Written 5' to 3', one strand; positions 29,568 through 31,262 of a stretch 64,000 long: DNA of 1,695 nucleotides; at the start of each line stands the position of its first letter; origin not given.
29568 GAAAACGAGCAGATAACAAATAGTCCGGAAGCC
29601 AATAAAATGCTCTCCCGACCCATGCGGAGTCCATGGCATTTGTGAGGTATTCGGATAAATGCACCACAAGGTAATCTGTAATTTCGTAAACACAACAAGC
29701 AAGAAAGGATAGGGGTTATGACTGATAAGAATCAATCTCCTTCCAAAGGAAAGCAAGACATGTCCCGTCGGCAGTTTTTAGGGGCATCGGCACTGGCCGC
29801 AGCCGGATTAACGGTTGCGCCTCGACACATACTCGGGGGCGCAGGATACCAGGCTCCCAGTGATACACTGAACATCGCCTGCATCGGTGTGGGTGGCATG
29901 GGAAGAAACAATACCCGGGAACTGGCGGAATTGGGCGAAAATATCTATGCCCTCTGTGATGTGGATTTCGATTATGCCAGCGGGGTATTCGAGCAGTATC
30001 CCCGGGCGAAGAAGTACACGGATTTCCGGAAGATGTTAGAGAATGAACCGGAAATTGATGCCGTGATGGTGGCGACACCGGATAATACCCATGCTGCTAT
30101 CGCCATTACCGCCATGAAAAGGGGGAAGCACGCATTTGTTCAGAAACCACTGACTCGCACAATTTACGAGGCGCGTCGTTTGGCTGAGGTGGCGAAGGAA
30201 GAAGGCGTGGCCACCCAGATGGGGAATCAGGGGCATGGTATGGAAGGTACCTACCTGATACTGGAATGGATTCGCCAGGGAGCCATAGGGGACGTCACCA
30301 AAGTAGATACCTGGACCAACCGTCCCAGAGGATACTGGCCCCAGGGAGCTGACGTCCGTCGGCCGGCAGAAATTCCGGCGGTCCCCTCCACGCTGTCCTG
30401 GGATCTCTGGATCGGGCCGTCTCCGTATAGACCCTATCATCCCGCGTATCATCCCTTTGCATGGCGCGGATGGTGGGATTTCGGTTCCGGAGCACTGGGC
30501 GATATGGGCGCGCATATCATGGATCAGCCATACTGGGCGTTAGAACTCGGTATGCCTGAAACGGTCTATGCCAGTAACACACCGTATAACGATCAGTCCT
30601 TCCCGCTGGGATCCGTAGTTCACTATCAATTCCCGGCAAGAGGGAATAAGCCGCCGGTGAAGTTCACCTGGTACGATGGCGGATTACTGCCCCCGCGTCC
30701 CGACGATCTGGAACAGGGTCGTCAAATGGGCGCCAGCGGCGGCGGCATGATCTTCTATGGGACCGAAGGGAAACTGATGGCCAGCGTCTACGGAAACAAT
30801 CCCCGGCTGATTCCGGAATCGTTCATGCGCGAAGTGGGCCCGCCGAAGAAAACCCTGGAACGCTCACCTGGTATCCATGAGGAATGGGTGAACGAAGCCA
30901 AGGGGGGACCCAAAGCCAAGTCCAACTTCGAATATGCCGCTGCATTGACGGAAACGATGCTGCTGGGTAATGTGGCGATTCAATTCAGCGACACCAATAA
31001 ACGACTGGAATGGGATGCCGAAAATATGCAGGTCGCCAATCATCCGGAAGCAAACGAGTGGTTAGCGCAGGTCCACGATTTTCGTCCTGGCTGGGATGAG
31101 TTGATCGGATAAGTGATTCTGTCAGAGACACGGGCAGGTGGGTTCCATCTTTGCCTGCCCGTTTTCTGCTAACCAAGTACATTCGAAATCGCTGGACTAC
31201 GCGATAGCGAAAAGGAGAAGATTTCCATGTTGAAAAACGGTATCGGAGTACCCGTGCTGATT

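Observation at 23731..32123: Five tandem Tat-exported Gfo/Idh/MocA oxidoreductases plus a xylose-isomerase-fold lipoprotein: candidate periplasmic oxidation/elimination glycoside-cleaving system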

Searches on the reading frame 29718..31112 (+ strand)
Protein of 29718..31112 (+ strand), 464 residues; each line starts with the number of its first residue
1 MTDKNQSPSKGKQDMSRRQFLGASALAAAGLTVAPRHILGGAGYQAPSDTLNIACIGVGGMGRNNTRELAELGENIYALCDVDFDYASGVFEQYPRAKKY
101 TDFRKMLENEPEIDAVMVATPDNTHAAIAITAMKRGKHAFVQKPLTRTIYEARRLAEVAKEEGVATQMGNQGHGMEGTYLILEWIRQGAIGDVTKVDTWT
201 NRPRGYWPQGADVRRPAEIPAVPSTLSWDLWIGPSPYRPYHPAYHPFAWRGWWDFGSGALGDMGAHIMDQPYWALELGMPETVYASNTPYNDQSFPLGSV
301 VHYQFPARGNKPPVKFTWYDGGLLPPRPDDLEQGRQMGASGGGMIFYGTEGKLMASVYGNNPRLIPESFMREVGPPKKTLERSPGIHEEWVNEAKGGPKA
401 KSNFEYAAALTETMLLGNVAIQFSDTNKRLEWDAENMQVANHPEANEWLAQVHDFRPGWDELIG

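Call 3: search_protein_families(library=pfam, proteins=[window:29718-31112:+], max_evalue=0.01)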
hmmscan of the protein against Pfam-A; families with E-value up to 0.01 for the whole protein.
window:29718-31112:+ (464 aa): 4 families
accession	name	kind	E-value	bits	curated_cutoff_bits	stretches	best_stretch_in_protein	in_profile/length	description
PF01408.29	GFO_IDH_MocA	-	2.9e-21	76.8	24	1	51-169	1-119/120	Oxidoreductase family, NAD-binding Rossmann fold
PF19051.5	GFO_IDH_MocA_C2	-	4e-15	56.5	23.3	1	218-270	44-96/254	Oxidoreductase family, C-terminal alpha/beta domain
PF22725.1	GFO_IDH_MocA_C3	-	1.9e-08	34.8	27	1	241-288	28-73/124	GFO/IDH/MocA C-terminal domain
PF10518.14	TAT_signal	-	0.00027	21.2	22.7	1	14-34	1-21/21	TAT (twin-arginine translocation) pathway signal sequence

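Call 4: search_protein_families(library=ncbifam, proteins=[window:29718-31112:+], max_evalue=0.01)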
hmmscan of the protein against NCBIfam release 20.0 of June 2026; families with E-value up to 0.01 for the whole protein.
window:29718-31112:+ (464 aa): 10 families
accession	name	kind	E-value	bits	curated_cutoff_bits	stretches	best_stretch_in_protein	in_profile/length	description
NF058561.1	BT_2158_fam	equivalog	6.7e-159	529.6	750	1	16-446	1-436/487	glycoside 3-dehydrogenase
TIGR04380.1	myo_inos_iolG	equivalog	7.8e-21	74.3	355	1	51-203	2-155/330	inositol 2-dehydrogenase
NF040723.1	UDP-GlcNAcDh_Arch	equivalog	9.4e-21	74.6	450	1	51-198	1-146/302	UDP-N-acetylglucosamine 3-dehydrogenase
NF052479.1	LevoglcsnDh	equivalog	2e-20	72.9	650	1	77-196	39-157/386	levoglucosan dehydrogenase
NF008607.0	PRK11579.1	subfamily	2.4e-14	53.1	330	1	82-204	35-156/346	oxidoreductase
NF052679.1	InsChiInosDhIolG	equivalog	6.1e-13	48.5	540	1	50-169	2-124/343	bifunctional inositol 2-dehydrogenase/D-chiro-inositol 1-dehydrogenase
NF041392.1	XylDh_Gfo6_Halo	equivalog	1.9e-09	36.8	350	1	96-197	67-167/350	D-xylose 1-dehydrogenase Gfo6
NF007574.0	PRK10206.1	equivalog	6.6e-09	35.3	352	1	101-199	55-152/345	oxidoreductase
NF058563.1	BT_2159_fam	equivalog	1.2e-07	31.1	650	1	52-194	2-144/350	disaccharide 3-dehydrogenase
TIGR01409.1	TAT_signal_seq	domain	0.00077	19.7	16.7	1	16-35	2-21/29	twin-arginine translocation signal domain-containing protein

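Call 6: search_solved_structures(query=window:29718-31112:+, max_evalue=0.00001, show_alignments=1)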
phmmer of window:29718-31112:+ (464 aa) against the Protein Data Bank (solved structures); distinct sequences matched with E-value up to 0.00001: 65 (the best 60 are shown).
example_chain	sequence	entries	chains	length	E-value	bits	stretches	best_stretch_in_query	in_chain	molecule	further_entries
8tdf_A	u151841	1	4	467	3.4e-111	375.7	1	43-445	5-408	Dehydrogenase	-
8tdh_A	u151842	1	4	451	4.8e-108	365.3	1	49-445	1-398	Predicted dehydrogenases and related proteins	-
4gqa_A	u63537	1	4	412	4.4e-16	62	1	44-194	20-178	NAD binding Oxidoreductase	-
3fhl_A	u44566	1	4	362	1.1e-14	57.4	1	92-168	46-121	Putative oxidoreductase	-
7xr9_A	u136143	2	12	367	6.6e-14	54.9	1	51-194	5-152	DgpA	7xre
3kux_A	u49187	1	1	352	9.8e-14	54.3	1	48-202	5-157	Putative oxidoreductase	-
4h3v_A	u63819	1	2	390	3.4e-13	52.5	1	77-195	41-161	Oxidoreductase domain protein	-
6a3f_A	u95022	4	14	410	6.1e-13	51.7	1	93-194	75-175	Putative dehydrogenase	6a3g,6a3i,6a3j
3ec7_A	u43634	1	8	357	8.4e-13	51.2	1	47-191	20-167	Putative Dehydrogenase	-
9m3d_B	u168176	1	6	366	1.3e-12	50.6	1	51-205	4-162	DgpA1 from W974-1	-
9azo_A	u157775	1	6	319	1.7e-12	50.2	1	48-171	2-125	PmdC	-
3e18_A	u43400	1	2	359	7.2e-12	48.1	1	53-199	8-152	oxidoreductase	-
3ezy_A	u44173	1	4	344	1.3e-11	47.3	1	51-191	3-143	Dehydrogenase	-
3e82_A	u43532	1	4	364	1.9e-11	46.7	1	48-200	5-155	Putative oxidoreductase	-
3gfg_A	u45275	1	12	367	2e-11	46.7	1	49-202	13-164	Uncharacterized oxidoreductase yvaA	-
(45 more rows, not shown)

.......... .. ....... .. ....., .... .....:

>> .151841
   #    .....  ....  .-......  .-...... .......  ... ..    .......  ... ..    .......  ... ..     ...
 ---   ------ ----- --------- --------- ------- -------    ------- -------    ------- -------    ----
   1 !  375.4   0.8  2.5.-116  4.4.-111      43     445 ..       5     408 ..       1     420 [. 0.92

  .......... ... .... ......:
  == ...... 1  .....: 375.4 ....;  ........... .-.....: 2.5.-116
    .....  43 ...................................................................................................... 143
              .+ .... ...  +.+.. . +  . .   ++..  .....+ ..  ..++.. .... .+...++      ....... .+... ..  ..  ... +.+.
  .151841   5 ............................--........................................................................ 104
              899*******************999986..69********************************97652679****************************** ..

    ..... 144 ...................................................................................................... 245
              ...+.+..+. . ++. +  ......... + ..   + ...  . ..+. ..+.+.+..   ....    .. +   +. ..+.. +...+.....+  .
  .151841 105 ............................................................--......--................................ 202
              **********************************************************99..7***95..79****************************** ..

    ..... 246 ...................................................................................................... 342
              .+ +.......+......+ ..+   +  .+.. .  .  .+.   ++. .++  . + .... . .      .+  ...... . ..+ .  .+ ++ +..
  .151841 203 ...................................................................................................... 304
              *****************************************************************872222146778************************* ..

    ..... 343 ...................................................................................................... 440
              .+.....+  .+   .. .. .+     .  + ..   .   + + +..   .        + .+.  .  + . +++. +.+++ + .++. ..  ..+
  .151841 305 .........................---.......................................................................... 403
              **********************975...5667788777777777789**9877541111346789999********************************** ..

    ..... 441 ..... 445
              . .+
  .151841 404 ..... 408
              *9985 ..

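Call 75: list_cluster_members(proteins=[P0001, P0121, P0241, window:29718-31112:+, window:26964-28259:+])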
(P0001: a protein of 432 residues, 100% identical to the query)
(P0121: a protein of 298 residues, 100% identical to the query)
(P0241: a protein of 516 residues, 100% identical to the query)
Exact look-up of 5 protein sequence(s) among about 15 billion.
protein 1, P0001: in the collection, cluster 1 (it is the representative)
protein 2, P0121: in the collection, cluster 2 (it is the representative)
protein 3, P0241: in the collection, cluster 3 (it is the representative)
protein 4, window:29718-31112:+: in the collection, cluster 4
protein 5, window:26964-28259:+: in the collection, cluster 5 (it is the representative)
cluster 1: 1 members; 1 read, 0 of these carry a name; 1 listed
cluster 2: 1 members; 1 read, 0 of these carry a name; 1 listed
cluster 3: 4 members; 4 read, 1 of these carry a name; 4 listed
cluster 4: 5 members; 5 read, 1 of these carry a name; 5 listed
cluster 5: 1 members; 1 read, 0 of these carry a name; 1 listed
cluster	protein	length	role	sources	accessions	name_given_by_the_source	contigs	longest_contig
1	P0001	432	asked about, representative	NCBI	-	-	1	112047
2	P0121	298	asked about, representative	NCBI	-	-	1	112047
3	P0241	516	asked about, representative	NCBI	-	-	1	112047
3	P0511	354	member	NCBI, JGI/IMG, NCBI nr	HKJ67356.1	MAG TPA: sugar isomerase, partial [bacterium] | sugar isomerase [bacterium]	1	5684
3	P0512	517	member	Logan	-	-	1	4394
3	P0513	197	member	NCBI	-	-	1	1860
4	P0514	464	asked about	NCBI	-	-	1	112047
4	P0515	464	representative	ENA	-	-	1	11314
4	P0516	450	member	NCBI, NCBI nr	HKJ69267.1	MAG TPA: Gfo/Idh/MocA family oxidoreductase [bacterium] | Gfo/Idh/MocA family oxidoreductase [bacterium]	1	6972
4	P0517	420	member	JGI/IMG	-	-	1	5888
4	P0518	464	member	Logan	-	-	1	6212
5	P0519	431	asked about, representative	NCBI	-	-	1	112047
